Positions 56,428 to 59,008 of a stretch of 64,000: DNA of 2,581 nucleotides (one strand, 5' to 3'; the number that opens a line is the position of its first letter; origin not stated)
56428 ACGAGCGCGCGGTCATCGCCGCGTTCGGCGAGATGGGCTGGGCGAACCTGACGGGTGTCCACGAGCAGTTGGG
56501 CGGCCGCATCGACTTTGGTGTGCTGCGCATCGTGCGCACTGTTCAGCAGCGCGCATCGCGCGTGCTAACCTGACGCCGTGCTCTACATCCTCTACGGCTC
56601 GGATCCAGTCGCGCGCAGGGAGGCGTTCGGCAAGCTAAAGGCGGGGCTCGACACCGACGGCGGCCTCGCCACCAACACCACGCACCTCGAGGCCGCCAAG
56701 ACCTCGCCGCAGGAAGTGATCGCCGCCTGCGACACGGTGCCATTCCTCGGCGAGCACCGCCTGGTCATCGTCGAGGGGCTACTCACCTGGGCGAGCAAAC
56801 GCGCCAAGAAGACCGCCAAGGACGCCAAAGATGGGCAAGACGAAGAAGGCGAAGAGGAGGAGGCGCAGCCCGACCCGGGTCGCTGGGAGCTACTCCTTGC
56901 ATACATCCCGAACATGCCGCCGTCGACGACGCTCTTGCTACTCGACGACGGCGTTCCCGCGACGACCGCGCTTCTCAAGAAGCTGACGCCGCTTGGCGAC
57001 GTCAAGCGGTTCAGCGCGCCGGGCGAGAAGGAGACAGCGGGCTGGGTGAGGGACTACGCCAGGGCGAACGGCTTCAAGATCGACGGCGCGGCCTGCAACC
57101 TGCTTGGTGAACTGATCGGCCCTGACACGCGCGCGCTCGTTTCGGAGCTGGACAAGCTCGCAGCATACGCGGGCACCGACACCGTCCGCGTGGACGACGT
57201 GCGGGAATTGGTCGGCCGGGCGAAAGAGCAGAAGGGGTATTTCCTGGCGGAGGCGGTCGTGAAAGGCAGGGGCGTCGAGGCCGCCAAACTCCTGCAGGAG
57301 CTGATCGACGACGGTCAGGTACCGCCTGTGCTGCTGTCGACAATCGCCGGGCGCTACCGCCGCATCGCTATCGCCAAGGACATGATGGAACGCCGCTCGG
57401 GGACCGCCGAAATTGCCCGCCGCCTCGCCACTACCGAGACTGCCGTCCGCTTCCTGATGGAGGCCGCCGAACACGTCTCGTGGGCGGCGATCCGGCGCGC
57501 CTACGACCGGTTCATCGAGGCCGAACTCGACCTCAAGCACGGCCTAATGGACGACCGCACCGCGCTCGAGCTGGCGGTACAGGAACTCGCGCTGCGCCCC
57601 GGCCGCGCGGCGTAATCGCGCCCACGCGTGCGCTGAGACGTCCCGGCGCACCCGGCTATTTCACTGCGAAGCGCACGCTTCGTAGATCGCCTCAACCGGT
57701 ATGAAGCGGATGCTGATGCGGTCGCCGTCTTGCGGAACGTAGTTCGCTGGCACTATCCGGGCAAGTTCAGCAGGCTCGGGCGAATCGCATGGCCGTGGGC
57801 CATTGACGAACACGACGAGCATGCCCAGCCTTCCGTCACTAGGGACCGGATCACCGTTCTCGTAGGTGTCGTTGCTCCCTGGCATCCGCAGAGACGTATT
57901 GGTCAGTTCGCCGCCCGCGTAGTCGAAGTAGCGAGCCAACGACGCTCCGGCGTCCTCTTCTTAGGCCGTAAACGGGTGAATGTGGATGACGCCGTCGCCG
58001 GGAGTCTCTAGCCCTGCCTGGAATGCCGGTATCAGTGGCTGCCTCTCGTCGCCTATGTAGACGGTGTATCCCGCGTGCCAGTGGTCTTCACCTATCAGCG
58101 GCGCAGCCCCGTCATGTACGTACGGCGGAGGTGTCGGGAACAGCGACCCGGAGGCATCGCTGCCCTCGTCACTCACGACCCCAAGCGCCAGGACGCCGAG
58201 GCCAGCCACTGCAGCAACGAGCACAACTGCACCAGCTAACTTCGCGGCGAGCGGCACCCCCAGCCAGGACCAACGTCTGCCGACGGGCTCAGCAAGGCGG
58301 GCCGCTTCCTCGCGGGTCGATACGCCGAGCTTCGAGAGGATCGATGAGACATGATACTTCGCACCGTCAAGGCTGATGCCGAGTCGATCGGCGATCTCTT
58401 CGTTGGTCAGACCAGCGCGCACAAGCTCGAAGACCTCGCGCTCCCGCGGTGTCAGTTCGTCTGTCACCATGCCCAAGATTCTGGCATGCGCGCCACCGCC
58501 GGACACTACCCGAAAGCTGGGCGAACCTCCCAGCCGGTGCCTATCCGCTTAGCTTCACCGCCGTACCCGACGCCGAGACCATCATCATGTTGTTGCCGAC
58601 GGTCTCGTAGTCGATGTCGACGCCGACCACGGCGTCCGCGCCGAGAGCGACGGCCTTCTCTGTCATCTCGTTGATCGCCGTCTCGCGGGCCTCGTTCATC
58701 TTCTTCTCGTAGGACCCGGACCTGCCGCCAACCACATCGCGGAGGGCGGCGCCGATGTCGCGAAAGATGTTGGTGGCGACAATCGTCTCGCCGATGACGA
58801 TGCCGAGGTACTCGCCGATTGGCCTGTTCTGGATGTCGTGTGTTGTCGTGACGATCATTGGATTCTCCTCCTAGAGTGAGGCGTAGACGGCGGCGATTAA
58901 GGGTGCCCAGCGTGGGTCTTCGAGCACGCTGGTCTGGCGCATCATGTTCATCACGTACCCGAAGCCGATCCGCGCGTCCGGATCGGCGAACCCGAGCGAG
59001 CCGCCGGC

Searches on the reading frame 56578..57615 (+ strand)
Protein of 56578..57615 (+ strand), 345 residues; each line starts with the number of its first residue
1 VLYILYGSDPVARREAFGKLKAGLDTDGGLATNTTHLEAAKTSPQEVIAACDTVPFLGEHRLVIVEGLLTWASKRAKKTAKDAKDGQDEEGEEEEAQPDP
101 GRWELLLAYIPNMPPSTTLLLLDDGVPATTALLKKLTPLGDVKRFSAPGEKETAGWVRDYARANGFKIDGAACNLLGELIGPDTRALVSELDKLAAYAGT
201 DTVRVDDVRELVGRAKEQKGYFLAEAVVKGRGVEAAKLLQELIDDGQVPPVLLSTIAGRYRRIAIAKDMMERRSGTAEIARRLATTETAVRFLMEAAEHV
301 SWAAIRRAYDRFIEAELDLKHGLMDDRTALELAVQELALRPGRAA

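Call 11: search_protein_families(library=pfam, proteins=[window:56578-57615:+], max_evalue=0.001)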
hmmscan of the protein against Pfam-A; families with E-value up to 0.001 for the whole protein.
window:56578-57615:+ (345 aa): 3 families
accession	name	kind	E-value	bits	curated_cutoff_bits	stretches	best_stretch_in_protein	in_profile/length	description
PF21694.2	DNA_pol3_delta_C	-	7.6e-17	61.9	27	1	217-335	1-119/121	DNA polymerase III delta subunit, C-terminal domain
PF06144.19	DNA_pol3_delta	-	1e-05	25.9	21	1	3-84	1-81/124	DNA polymerase III, delta subunit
PF12169.13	DNA_pol3_gamma3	-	0.00011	22.5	24.4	1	204-334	2-124/143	DNA polymerase III subunits gamma and tau domain III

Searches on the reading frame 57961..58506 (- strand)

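Call 48: search_protein_families(library=pfam, proteins=[window:57961-58506:-], max_evalue=0.001)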
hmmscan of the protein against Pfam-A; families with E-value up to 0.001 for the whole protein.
window:57961-58506:- (181 aa): 3 families
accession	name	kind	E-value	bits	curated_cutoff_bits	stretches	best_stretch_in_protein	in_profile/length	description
PF00196.25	GerE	-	5.3e-16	58.4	23.5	1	17-72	2-57/57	Bacterial regulatory proteins, luxR family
PF08281.18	Sigma70_r4_2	-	1e-08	35.1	25.7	1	12-59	5-53/54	Sigma-70, region 4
PF04545.22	Sigma70_r4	-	2.5e-06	27.4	24.1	1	16-59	3-47/50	Sigma-70, region 4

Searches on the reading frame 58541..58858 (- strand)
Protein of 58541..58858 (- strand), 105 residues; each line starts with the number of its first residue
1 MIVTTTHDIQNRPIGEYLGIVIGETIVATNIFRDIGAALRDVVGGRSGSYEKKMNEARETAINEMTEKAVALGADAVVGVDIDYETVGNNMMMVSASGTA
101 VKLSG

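Call 48: search_protein_families(library=pfam, proteins=[window:58541-58858:-], max_evalue=0.001)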
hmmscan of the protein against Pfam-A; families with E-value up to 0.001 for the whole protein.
window:58541-58858:- (105 aa): 2 families
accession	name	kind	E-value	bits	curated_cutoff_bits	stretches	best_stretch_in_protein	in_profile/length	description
PF01906.23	YbjQ_1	-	1.1e-39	135.6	23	1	1-103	1-103/103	Putative heavy-metal-binding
PF23025.1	YbjQ_2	-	4.9e-07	30.4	29.1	1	52-103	43-101/103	C2 domain-containing protein 5, YbjQ-like domain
